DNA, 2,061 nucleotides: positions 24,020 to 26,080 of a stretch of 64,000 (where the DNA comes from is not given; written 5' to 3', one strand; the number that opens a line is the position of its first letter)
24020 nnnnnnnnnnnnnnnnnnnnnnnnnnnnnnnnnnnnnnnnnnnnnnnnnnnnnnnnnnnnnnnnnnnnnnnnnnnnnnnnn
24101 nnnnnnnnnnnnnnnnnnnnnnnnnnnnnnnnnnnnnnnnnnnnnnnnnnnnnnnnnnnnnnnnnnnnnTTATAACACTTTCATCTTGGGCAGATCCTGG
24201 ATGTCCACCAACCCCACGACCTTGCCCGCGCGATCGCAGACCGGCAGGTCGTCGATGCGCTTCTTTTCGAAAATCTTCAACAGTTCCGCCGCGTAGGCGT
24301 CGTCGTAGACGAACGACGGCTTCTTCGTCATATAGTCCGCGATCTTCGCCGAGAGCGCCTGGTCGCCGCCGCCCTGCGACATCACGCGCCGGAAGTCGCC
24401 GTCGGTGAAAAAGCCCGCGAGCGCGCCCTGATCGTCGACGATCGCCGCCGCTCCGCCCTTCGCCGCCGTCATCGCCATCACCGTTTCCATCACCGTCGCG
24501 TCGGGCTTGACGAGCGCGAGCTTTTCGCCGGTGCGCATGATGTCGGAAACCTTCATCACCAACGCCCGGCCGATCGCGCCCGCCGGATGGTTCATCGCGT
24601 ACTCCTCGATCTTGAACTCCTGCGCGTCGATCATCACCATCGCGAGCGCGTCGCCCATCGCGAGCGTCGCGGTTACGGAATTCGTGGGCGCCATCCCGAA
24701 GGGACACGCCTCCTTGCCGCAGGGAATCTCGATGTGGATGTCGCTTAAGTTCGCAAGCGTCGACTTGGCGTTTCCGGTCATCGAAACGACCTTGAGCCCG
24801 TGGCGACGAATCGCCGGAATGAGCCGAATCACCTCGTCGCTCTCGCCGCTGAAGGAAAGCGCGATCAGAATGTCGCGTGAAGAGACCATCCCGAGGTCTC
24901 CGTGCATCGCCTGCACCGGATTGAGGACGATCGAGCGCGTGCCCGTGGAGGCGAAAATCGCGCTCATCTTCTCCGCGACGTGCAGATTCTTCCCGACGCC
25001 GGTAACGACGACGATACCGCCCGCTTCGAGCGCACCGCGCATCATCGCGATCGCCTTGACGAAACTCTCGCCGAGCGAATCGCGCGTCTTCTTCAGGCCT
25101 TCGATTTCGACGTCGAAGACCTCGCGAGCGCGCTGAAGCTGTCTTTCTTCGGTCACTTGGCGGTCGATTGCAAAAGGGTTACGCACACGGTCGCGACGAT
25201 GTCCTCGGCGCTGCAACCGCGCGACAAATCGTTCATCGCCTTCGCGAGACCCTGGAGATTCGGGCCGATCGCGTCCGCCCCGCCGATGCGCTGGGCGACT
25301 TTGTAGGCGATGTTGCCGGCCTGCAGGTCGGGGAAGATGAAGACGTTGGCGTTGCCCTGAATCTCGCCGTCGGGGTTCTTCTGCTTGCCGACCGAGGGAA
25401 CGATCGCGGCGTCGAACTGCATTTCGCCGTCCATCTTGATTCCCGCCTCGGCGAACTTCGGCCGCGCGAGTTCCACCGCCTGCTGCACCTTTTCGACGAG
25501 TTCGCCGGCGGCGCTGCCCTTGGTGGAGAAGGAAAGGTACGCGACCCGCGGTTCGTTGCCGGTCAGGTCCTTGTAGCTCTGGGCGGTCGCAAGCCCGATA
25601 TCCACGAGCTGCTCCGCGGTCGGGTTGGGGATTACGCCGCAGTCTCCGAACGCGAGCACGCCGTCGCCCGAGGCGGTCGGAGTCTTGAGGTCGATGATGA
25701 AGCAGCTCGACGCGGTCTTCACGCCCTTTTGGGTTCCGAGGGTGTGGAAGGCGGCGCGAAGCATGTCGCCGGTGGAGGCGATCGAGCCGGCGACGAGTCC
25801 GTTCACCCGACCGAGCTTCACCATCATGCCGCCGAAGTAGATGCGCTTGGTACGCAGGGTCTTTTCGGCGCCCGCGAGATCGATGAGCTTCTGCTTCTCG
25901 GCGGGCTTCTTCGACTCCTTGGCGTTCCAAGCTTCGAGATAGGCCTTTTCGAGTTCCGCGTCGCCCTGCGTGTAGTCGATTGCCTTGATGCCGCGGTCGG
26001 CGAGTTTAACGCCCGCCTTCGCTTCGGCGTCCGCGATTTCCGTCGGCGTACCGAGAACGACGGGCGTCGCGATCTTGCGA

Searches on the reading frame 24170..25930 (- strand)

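Call 8: search_protein_families(library=pfam, proteins=[window:24170-25930:-], max_evalue=0.01)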
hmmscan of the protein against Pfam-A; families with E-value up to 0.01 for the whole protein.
window:24170-25930:- (586 aa): 3 families
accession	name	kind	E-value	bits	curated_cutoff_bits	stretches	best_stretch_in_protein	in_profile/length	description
PF01380.27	SIS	-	1.4e-23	83.6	25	1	307-431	8-130/131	SIS domain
PF00571.33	CBS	-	9.7e-18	64.7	24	2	530-580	1-51/57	CBS domain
PF13580.11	SIS_2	-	8.8e-07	29.5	27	1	349-386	101-138/138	SIS domain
